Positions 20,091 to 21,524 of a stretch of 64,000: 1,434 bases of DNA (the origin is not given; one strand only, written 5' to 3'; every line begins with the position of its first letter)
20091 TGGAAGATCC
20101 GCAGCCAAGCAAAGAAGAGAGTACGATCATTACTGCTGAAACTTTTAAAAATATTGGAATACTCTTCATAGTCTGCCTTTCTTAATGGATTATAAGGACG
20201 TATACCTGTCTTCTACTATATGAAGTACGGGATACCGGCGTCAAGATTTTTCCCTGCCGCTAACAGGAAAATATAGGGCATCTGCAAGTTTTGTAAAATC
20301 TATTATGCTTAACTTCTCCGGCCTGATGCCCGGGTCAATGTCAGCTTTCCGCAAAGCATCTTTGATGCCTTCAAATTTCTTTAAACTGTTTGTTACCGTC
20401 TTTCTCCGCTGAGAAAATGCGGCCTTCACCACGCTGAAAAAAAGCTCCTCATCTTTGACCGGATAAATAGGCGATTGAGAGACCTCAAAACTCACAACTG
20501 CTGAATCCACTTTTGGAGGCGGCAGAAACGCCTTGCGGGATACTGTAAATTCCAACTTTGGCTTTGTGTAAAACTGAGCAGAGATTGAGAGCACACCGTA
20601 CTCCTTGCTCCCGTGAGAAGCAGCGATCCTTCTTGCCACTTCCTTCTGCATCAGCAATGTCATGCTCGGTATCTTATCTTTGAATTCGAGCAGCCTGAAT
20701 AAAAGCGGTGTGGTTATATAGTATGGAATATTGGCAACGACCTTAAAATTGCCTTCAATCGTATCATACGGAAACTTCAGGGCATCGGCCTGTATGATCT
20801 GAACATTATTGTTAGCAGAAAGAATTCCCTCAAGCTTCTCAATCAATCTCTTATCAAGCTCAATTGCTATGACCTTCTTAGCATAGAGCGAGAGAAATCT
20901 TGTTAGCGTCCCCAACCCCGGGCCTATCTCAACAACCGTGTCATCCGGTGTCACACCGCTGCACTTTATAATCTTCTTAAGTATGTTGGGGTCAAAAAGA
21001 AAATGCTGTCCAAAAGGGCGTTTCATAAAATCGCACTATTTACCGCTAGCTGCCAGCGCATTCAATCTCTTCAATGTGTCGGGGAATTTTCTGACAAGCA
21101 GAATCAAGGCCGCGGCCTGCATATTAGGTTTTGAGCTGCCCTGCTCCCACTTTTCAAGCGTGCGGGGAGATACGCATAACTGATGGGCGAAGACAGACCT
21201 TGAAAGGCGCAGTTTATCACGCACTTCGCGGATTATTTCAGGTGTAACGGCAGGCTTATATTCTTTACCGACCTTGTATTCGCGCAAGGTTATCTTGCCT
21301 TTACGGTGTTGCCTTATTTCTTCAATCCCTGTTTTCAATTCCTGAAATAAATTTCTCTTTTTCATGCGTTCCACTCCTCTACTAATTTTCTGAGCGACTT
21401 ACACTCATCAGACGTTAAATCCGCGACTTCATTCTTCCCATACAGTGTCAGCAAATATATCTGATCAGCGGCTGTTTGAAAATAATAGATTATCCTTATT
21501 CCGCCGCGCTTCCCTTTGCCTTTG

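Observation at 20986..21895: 41-bp duplication of the rsmA start flanking a HigB/HigA-like TA cassette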

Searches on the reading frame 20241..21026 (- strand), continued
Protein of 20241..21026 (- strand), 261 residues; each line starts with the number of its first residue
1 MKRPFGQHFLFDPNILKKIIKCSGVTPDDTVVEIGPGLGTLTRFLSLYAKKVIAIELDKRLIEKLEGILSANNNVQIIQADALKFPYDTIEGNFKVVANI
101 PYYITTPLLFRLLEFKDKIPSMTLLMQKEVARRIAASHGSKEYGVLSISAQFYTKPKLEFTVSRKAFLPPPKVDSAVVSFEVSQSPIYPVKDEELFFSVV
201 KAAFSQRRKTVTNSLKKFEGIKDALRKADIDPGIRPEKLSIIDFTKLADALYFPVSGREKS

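Call 77: search_protein_families(library=pfam, proteins=[L014:2396-3217:+, L014:3217-3468:+, L033:2-631:+, L020:5130-6005:+, L050:1-198:+, L053:3223-4317:+, L014:2-2230:+, L051:3-980:+, L134:2-322:+], max_evalue=0.001)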
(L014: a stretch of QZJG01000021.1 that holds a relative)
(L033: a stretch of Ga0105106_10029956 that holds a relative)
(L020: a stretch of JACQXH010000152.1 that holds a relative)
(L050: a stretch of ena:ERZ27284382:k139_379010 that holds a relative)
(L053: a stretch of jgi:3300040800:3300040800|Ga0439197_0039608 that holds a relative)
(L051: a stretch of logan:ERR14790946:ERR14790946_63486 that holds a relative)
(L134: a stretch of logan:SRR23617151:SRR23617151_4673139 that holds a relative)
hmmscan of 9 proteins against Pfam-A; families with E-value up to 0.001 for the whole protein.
L014:2396-3217:+ (273 aa): 1 family
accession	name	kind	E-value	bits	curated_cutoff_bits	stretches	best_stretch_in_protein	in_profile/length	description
PF04383.19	KilA-N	-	1.2e-25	89.8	23.8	1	8-137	4-105/107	KilA-N domain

L014:3217-3468:+ (83 aa): 0 families

L033:2-631:+ (209 aa): 0 families

L020:5130-6005:+ (291 aa): 4 families
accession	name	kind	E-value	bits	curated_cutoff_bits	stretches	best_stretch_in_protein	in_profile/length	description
PF00589.27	Phage_integrase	-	5.7e-45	153.6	27.1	1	112-278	5-171/172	Phage integrase family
PF02899.23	Phage_int_SAM_1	-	2.5e-22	79.4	22.3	1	6-87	2-83/83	Phage integrase, N-terminal SAM-like domain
PF13495.12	Phage_int_SAM_4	-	1.8e-07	31.9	27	1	6-86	3-81/85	Phage integrase, N-terminal SAM-like domain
PF13102.12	Phage_int_SAM_5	-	5e-07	30.4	22.3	1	18-95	16-94/98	Phage integrase SAM-like domain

L050:1-198:+ (65 aa): 6 families
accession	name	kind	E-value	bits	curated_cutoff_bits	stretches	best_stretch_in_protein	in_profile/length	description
PF13412.12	HTH_24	-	1.2e-11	44.5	21.9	1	5-50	3-48/48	Winged helix-turn-helix DNA-binding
PF12802.13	MarR_2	-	5.2e-05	23.8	27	1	11-53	11-54/61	MarR family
PF13545.12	HTH_Crp_2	-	5.5e-05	23.5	27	1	19-51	22-55/70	Crp-like helix-turn-helix domain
PF08279.18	HTH_11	-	8.9e-05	22.7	25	1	8-52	3-46/55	HTH domain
PF12840.13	HTH_20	-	0.00024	21.5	27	1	21-51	20-50/51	Helix-turn-helix domain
PF04703.18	FaeA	-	0.0007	20.3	20.7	1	8-63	3-61/62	FaeA-like protein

L053:3223-4317:+ (364 aa): 3 families
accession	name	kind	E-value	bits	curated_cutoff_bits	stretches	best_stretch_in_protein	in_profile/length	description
PF01555.25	N6_N4_Mtase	-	2e-11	44.7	26.7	1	32-82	170-220/221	DNA methylase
PF01170.24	UPF0020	-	5.3e-09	36.5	22.3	1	26-77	10-62/197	RMKL-like, methyltransferase domain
PF02086.21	MethyltransfD12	-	6.9e-06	26.4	22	1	44-110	21-94/253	D12 class N6 adenine-specific DNA methyltransferase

L014:2-2230:+ (742 aa): 3 families
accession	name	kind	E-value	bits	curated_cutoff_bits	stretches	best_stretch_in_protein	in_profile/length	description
PF04480.18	DUF559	-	3.8e-36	123.7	20.6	1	477-582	5-108/109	Protein of unknown function (DUF559)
PF01555.25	N6_N4_Mtase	-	2.9e-33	116.1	26.7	1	84-413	1-211/221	DNA methylase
PF18741.7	MTES_1575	-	2.8e-06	27.8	38.2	1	494-582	6-96/96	REase_MTES_1575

L051:3-980:+ (325 aa): 1 family
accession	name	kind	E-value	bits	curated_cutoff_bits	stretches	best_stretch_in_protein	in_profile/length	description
PF19778.5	RE_endonuc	-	8.4e-35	119.3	23.4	1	219-320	2-107/108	Endonuclease domain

L134:2-322:+ (106 aa): 0 families

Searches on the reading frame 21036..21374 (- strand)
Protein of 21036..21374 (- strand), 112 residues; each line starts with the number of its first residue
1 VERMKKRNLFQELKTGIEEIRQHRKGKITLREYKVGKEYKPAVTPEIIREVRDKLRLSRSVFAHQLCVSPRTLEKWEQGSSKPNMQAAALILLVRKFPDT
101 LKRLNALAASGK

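Call 7: search_protein_families(library=pfam, proteins=[window:21036-21374:-], max_evalue=0.01)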
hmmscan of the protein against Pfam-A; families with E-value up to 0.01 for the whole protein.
window:21036-21374:- (112 aa): 4 families
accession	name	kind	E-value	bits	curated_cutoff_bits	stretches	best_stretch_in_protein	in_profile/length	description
PF01381.28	HTH_3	-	2.5e-07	31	23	1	48-91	1-44/55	Helix-turn-helix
PF15731.11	MqsA_antitoxin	-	8e-05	23.2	30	1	41-103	66-129/131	Antitoxin component of bacterial toxin-antitoxin system, MqsA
PF13560.12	HTH_31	-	0.00011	22.8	27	1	48-90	6-49/64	Helix-turn-helix domain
PF12844.13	HTH_19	-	0.0044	17.3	30.2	0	47-88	3-42/64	Helix-turn-helix domain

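Call 63: search_protein_families(library=ncbifam, proteins=[window:21036-21365:-], max_evalue=0.001)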
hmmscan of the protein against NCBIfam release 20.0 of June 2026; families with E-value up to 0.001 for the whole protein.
window:21036-21365:- (109 aa): 6 families
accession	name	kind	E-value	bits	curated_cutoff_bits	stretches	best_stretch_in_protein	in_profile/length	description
TIGR03830.1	CxxCG_CxxCG_HTH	subfamily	2e-09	37.3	61.8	1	21-101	46-126/127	type II TA system antitoxin MqsA family protein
NF041265.1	NadS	equivalog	1.4e-06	28.5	60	1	5-102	2-92/94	NadS family protein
NF040522.1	VC1465_fam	subfamily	9.2e-06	25.7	70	1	45-88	1-44/111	VC1465 family Xer recombination activation factor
TIGR00270.2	TIGR00270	equivalog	0.00014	21.7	110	1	21-85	61-120/159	multiprotein bridging factor aMBF1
NF041951.1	phage_RstR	subfamily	0.00053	20.2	80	1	43-86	5-48/108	RstR family transcriptional repressor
NF003162.0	PRK04140.1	equivalog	0.00086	18.4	263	0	43-85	129-171/317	transcriptional regulator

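Call 64: search_protein_families(library=padloc, proteins=[window:21036-21365:-], max_evalue=0.001)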
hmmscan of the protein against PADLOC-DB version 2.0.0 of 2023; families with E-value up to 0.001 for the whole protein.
window:21036-21365:- (109 aa): 4 families
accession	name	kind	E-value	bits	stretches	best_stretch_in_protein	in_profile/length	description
PDLC03952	RmrA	-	5.8e-05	20.1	1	38-88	20-70/395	-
PDLC02926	HTH_VI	-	8.8e-05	20.7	1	43-83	4-44/92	-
PDLC03948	RmrA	-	0.00042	17.3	1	40-91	8-59/397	-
PDLC03951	RmrA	-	0.00091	16.3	0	42-86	10-54/400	-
